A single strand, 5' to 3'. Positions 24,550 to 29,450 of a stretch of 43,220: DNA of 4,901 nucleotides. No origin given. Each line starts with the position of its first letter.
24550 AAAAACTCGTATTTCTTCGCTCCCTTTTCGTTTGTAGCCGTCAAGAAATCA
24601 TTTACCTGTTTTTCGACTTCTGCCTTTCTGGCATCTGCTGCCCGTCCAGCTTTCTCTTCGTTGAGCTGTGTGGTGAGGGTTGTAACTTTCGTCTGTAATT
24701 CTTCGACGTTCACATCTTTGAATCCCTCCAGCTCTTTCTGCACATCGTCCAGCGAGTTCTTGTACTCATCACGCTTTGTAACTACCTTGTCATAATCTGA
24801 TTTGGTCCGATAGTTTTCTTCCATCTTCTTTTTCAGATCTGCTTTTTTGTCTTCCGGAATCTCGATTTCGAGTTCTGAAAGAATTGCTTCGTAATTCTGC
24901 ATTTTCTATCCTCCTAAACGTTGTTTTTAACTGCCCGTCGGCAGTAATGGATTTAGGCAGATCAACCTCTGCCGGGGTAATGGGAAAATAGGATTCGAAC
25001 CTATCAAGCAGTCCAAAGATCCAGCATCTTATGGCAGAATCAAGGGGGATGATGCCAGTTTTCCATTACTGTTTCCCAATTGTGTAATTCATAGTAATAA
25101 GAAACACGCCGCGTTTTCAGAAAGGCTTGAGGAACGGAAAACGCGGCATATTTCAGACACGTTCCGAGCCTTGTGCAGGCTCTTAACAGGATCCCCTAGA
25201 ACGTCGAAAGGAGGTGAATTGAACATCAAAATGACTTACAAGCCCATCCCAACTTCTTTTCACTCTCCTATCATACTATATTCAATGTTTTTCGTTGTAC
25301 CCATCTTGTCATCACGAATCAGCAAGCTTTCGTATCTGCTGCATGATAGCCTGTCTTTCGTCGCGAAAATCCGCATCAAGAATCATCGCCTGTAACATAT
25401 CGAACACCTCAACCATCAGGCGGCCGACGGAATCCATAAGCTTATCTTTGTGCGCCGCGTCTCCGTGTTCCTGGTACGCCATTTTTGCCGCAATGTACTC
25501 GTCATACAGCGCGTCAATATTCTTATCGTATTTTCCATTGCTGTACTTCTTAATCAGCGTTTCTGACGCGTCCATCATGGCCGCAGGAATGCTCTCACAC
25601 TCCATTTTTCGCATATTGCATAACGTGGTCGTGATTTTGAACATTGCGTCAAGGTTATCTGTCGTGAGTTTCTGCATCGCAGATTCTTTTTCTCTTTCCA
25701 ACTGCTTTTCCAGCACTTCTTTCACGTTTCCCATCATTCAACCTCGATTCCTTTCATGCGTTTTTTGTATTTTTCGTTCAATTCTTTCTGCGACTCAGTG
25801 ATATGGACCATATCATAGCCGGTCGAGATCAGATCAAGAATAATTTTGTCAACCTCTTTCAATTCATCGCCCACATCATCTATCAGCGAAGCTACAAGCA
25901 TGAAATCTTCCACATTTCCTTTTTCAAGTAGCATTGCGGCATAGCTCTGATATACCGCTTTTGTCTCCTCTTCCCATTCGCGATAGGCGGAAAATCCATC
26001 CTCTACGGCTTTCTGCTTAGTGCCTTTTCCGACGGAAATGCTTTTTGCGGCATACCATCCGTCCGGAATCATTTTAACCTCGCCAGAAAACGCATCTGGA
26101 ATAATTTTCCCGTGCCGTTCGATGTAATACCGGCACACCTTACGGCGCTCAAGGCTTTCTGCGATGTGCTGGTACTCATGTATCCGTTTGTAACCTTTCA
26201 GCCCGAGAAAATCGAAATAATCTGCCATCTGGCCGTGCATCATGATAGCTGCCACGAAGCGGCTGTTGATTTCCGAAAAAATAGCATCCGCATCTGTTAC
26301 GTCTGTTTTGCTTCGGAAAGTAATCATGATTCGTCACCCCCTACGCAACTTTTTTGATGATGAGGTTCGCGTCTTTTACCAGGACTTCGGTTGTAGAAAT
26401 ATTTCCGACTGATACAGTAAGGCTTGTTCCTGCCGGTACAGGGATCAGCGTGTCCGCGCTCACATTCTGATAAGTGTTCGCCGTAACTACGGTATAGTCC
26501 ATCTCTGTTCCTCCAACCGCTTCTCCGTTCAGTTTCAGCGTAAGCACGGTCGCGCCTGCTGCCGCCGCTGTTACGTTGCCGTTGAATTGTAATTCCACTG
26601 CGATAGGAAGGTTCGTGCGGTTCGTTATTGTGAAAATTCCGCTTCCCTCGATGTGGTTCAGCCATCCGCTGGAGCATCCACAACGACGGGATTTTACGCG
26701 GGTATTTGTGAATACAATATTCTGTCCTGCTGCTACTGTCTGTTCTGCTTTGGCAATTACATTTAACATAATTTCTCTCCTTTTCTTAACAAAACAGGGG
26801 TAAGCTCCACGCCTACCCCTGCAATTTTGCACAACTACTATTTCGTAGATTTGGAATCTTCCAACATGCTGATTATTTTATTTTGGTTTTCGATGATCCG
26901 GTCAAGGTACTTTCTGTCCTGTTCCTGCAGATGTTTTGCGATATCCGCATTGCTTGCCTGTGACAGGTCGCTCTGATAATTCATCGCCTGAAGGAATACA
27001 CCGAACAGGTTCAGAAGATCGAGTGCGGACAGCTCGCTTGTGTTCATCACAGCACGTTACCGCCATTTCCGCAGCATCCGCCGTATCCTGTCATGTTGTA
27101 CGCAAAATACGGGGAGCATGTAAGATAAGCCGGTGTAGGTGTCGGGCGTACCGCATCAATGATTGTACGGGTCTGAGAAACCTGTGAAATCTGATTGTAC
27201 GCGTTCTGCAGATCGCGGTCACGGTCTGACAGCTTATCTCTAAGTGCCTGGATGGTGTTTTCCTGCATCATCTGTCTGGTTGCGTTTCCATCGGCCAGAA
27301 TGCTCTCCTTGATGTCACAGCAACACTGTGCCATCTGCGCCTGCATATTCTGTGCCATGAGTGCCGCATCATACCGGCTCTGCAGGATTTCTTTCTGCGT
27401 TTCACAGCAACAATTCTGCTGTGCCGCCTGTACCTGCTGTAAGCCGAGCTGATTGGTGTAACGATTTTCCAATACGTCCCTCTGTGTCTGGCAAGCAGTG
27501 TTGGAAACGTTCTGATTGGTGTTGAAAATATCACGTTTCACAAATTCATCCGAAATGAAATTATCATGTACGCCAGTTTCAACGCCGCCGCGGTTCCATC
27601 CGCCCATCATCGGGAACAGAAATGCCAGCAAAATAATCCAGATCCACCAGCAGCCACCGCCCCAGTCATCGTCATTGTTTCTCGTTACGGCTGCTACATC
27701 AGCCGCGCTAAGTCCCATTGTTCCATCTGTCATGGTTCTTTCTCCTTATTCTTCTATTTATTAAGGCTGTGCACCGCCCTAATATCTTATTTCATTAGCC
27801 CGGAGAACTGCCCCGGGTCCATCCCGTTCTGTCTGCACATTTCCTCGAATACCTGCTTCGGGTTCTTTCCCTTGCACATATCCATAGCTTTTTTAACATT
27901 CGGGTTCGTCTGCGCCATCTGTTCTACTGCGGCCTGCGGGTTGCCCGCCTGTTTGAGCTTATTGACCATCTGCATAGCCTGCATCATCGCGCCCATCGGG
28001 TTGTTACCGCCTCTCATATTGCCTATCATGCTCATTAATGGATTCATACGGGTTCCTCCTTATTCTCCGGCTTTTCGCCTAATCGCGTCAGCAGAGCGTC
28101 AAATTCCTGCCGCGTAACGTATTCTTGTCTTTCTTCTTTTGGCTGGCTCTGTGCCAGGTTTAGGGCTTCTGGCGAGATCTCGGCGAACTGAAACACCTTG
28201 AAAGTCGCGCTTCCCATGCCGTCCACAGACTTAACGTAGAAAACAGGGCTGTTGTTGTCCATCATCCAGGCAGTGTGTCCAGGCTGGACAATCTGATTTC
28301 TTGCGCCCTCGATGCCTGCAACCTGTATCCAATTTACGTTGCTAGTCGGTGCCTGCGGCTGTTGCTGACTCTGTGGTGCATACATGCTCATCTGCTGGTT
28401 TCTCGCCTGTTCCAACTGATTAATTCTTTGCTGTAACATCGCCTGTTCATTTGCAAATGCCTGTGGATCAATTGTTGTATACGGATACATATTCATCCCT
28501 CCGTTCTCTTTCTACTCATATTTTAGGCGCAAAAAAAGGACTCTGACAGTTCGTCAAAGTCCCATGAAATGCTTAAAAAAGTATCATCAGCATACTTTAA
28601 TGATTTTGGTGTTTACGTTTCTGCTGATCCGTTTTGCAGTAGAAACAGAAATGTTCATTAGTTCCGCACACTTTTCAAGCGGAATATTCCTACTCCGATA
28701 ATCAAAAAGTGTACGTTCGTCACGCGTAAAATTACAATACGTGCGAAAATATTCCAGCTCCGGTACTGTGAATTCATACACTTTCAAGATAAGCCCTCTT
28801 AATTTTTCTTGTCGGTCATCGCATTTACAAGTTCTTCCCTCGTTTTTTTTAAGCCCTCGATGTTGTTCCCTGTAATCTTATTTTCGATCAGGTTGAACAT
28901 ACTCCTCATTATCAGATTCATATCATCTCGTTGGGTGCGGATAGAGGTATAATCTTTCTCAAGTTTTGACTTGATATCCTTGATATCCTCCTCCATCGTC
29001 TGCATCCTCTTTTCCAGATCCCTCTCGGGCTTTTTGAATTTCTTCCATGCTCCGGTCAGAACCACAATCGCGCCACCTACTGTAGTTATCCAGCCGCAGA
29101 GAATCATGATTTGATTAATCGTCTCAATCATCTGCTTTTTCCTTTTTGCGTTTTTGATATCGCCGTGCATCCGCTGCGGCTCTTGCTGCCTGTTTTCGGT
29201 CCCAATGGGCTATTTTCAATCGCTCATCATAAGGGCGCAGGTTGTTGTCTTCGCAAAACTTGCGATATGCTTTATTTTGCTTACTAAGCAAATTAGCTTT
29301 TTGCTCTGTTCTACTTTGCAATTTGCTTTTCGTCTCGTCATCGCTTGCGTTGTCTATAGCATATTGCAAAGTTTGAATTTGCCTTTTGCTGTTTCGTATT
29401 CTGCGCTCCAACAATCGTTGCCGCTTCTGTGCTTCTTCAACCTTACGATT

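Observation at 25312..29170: Nine-gene non-canonical island interrupting the head-morphogenesis module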

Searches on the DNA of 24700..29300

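Call 25: search_rna_families(source=window, start=24700, end=29300, threshold=evalue, max_evalue=1)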
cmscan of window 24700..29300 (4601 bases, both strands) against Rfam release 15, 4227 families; matches with E-value up to 1: 1.
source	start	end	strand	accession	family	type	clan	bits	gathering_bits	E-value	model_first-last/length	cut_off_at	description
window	25509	25571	-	RF00311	snoZ188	Gene; snRNA; snoRNA; CD-box;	-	22.1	50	0.43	1-123/123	no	Small nucleolar RNA Z188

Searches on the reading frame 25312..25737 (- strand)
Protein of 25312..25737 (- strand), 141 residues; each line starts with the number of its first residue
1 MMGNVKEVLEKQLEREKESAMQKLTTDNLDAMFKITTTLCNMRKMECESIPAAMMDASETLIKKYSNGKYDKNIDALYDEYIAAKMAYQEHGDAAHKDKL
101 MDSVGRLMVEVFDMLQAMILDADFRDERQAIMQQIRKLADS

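Call 3: search_protein_families(library=pfam, proteins=[window:25312-25737:-], max_evalue=1)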
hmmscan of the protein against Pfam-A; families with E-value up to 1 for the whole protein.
window:25312-25737:- (141 aa): 0 families

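Call 4: search_protein_families(library=phrogs, proteins=[window:25312-25737:-], max_evalue=1)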
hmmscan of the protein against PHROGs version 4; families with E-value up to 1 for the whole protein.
window:25312-25737:- (141 aa): 1 family
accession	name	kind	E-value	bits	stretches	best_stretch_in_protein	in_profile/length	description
phrog_28802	-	unknown function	1.5e-09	39.3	1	74-140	122-188/190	-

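Call 32: search_protein_families(library=padloc, proteins=[window:25312-25737:-], max_evalue=0.1)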
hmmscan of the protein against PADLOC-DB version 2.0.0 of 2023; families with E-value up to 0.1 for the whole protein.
window:25312-25737:- (141 aa): 0 families

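Call 33: search_protein_families(library=ncbifam, proteins=[window:25312-25737:-], max_evalue=0.1)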
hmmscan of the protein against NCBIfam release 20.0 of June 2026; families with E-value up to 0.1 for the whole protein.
window:25312-25737:- (141 aa): 1 family
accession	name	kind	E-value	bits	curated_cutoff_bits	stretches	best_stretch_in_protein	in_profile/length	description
NF041621.1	MXAN_5187_C_dom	domain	0.0072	16.7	30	1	71-104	3-36/70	MXAN_5187 C-terminal domain-containing protein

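Call 48: search_protein_families(library=pfam, alignment_id=A5, max_evalue=0.01)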
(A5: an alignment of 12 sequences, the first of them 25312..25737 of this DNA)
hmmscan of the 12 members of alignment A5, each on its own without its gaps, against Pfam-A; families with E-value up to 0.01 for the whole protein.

A. member 1, window:25312-25737:- (141 aa): 0 families

B. families by the number of members that match (of 12 scanned): 4 families
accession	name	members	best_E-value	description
PF25620.1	PhiKZ_MCP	1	0.0037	Bacteriophage PhiKZ major capsid protein gp120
PF13057.11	DUF3919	1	0.0046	Protein of unknown function (DUF3919)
PF22487.1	CRASP-2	1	0.0053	Complement regulator-acquiring surface protein 2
PF20531.3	DUF6746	1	0.0054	Family of unknown function (DUF6746)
